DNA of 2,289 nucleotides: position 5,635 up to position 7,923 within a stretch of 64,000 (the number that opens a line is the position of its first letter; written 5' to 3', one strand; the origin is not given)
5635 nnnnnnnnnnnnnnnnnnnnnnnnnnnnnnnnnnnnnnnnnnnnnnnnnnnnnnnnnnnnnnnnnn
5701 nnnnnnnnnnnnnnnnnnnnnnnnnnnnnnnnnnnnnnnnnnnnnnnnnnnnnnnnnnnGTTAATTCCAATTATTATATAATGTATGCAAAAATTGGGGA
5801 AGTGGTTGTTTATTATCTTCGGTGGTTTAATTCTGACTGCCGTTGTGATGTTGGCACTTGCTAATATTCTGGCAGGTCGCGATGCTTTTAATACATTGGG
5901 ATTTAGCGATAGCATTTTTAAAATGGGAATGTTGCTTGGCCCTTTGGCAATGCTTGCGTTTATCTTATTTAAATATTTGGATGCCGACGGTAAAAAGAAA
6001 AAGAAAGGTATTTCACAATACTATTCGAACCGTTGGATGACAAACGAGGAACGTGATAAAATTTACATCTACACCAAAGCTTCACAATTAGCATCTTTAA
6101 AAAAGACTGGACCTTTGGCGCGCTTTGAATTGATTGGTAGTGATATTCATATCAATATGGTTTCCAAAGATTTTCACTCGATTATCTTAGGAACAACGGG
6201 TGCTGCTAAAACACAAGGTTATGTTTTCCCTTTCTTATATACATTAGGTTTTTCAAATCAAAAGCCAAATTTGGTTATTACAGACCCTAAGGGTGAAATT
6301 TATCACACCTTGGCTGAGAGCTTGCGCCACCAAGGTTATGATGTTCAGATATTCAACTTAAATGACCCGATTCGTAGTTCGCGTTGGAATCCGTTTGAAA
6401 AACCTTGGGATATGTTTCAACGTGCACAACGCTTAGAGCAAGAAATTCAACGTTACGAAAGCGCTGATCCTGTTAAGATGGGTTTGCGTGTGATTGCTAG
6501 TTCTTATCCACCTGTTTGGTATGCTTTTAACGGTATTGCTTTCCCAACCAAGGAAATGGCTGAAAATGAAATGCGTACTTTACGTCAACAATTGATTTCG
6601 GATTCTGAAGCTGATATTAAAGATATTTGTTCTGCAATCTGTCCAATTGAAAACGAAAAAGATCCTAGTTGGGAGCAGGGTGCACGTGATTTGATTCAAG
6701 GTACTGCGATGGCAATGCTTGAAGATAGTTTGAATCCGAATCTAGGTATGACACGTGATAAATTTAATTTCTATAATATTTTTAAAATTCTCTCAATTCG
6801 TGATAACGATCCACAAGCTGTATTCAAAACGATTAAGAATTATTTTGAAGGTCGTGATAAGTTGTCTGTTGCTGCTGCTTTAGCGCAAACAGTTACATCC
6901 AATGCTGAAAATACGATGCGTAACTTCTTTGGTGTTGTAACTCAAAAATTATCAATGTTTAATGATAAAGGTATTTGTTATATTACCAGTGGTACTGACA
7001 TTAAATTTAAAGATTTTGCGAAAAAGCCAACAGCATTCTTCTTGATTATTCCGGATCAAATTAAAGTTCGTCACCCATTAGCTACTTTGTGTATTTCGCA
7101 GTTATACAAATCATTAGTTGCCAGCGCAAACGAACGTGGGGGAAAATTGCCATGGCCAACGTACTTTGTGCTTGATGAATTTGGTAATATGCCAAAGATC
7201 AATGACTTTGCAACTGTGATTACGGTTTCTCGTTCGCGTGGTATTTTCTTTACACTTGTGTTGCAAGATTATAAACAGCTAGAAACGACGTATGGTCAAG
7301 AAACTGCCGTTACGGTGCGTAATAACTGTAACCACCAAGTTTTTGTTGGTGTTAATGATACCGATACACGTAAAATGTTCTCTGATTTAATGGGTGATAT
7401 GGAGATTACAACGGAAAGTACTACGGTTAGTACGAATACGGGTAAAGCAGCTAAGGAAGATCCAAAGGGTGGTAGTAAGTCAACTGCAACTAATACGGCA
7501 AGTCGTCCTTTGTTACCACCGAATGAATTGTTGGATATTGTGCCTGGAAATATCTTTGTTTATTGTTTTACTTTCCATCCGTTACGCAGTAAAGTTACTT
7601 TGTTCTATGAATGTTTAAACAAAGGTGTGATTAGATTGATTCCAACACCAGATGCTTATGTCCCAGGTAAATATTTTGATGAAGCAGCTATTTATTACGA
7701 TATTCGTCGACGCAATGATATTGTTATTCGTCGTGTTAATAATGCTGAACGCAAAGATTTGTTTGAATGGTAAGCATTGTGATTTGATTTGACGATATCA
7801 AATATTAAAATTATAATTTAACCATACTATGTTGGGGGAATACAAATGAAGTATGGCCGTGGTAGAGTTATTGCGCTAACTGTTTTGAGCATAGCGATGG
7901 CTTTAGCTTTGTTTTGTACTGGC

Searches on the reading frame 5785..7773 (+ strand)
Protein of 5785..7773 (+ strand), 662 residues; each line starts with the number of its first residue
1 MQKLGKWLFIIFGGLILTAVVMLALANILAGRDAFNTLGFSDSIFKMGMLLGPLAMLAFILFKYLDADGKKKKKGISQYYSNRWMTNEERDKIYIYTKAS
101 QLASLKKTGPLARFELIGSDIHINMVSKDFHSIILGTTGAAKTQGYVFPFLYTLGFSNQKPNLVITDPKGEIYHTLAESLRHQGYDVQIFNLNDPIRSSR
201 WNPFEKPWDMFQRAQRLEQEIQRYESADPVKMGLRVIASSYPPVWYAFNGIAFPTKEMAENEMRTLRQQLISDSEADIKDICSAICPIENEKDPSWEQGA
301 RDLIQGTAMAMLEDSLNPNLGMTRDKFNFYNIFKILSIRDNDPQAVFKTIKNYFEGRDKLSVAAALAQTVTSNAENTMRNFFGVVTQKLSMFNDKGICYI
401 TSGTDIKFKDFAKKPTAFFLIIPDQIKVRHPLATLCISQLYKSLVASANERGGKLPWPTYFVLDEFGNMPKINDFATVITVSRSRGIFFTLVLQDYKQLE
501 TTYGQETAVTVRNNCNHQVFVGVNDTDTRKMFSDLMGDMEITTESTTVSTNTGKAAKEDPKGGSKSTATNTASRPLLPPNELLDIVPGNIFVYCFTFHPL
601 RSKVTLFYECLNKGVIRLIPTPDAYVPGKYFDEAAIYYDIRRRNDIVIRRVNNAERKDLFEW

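Call 10: search_protein_families(library=pfam, proteins=[window:5785-7773:+], max_evalue=0.001)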
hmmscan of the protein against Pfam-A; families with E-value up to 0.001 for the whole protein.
window:5785-7773:+ (662 aa): 3 families
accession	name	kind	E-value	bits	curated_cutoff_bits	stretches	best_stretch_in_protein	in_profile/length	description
PF02534.20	T4SS-DNA_transf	-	1.7e-49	169.4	20.1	1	129-609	43-447/468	Type IV secretory system Conjugative DNA transfer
PF12696.13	TraG-D_C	-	2.1e-31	108.9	22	1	458-584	1-123/126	TraM recognition site of TraD and TraG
PF10412.15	TrwB_AAD_bind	-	1.3e-27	97.1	20.5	1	274-584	86-365/387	Type IV secretion-system coupling protein DNA-binding domain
